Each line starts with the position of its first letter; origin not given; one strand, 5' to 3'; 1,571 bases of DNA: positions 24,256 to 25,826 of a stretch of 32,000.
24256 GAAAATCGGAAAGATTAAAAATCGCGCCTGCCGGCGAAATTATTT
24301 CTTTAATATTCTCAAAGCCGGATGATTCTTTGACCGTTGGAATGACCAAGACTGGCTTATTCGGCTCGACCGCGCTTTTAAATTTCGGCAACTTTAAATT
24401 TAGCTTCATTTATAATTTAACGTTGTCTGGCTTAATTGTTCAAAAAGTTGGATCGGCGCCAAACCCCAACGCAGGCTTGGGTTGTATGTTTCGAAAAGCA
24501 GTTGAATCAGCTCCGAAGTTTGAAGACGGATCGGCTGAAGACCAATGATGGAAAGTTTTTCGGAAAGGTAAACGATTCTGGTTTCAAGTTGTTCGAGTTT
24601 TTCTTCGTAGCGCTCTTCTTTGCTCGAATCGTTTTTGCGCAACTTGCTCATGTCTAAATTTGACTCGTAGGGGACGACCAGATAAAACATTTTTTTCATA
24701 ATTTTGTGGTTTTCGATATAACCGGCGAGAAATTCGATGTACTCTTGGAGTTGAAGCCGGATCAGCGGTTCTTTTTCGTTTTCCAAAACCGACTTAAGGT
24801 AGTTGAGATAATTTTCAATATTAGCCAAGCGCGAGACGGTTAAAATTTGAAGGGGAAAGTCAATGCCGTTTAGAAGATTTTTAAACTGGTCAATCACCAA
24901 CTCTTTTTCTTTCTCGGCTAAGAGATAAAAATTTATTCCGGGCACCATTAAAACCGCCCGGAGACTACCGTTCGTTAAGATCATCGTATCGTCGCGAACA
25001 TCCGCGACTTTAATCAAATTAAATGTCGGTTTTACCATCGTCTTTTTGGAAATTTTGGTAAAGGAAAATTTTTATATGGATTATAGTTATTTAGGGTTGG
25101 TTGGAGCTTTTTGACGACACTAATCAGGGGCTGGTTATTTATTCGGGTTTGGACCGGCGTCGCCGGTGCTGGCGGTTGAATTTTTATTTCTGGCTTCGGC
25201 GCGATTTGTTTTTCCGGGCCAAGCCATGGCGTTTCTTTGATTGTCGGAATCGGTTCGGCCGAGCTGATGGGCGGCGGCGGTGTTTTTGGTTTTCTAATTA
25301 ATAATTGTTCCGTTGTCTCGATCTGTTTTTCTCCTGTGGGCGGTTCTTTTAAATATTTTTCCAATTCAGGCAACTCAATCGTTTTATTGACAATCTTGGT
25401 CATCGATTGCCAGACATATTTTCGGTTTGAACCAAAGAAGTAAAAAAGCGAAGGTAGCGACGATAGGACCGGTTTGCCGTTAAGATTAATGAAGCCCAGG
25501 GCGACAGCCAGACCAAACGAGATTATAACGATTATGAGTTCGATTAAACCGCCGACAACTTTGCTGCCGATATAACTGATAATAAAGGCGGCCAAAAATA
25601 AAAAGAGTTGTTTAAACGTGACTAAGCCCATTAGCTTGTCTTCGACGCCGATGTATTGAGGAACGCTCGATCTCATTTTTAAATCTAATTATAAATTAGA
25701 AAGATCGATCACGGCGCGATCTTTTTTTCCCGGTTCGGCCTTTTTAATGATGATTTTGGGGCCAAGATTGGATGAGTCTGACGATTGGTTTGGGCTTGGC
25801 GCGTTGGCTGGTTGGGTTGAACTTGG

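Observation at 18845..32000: At least 12 translationally coupled genes encode a minimal, Gram-positive-style type IV secretion-like apparatus with mostly unassignable partners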

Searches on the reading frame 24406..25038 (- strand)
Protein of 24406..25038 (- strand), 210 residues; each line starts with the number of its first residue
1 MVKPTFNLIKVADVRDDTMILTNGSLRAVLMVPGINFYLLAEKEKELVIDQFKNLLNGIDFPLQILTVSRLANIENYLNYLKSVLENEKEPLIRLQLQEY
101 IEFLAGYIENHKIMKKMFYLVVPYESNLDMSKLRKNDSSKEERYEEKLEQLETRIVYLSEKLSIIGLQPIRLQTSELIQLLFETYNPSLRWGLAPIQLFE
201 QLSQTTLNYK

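Call 6: search_protein_families(library=pfam, proteins=[window:24406-25038:-], max_evalue=1)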
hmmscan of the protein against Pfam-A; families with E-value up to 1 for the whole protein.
window:24406-25038:- (210 aa): 2 families
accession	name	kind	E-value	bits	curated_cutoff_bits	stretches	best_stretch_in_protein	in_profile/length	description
PF07416.16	Crinivirus_P26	-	0.15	12.2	25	1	63-162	108-206/227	Crinivirus P26 protein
PF12841.12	YvrJ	-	0.48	10.5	29.5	1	143-160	18-35/36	YvrJ protein family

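Call 7: search_protein_families(library=ncbifam, proteins=[window:24406-25038:-], max_evalue=1)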
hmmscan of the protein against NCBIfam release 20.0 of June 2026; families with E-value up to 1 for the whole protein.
window:24406-25038:- (210 aa): 3 families
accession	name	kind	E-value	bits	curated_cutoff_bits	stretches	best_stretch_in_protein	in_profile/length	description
NF045975.1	VirB4_plasma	equivalog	1.1e-12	46.6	590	1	6-188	105-278/894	Mbov_0397 family ICE element conjugal transfer ATPase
NF041427.1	TrsD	subfamily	5e-07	29.7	200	1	16-183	26-197/201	TrsD/TraD family conjugative transfer protein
TIGR00929.1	VirB4_CagE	subfamily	0.00032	19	643.1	1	10-157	13-158/792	VirB4 family type IV secretion/conjugal transfer ATPase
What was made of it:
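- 24406..25038 (-): 210-aa TrsD: the detached N-terminal domain of VirB4. NCBIfam gives TrsD/TraD E 5e-7 and VirB4_plasma positions 105-278 at E 1e-12 (call 7).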

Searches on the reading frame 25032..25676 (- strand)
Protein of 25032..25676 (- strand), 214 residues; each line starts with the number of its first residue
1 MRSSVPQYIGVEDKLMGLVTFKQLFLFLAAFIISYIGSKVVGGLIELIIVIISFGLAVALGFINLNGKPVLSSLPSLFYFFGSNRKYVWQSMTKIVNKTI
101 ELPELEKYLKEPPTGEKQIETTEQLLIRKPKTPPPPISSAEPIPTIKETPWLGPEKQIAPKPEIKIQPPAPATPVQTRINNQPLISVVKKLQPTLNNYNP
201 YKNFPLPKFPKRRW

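Call 6: search_protein_families(library=pfam, proteins=[window:25032-25676:-], max_evalue=1)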
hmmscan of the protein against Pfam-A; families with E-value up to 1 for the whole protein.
window:25032-25676:- (214 aa): 2 families
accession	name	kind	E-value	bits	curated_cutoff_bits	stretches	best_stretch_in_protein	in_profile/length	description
PF12666.12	PrgI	-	0.043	14.8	27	1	11-66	9-67/91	PrgI family protein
PF12648.12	TcpE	-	0.16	12.9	29.9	1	19-81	24-88/100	TcpE family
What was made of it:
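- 25032..25676 (-): 214-aa PrgI/VirB3-like protein: a two-TM hairpin with a Pro-rich tail. Its own PrgI hit is sub-threshold (E 0.043, 14.8 bits vs cut-off 27; call 6).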

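Call 7: search_protein_families(library=ncbifam, proteins=[window:25032-25676:-], max_evalue=1)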
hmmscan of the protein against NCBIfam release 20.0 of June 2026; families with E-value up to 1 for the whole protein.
window:25032-25676:- (214 aa): 3 families
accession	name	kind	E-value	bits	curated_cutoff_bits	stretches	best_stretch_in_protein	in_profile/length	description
NF042935.1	SCO6880_fam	subfamily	0.12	11.3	60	1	15-81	14-78/477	SCO6880 family protein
NF009582.0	PRK13024.1-2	equivalog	0.15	9.9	723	1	24-108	441-528/859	protein translocase subunit SecDF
TIGR04526.1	predic_Ig_block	subfamily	0.37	9.6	150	1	108-207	68-168/693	putative immunoglobulin-blocking virulence protein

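Call 59: search_protein_families(library=pfam, alignment_id=A7, max_evalue=0.01)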
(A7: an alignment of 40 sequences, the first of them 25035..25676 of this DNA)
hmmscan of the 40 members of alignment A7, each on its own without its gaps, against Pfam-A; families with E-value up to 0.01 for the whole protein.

A. member 1, window:25035-25676:- (214 aa): 0 families

B. families by the number of members that match (of 40 scanned): 6 families
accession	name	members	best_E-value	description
PF12666.12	PrgI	39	3e-11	PrgI family protein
PF12648.12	TcpE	6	0.00016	TcpE family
PF25587.1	Rv2743c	1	0.00057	Rv2743c family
PF10445.14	DUF2456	1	0.0011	Protein of unknown function (DUF2456)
PF07543.17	PGA2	1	0.0021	Protein trafficking PGA2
PF13886.12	TM7S3_TM198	1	0.0065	TM7S3/TM198-like domain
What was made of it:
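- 25032..25676 (-): 39 of 40 orthologues hit PrgI, best E 3e-11 (call 59).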
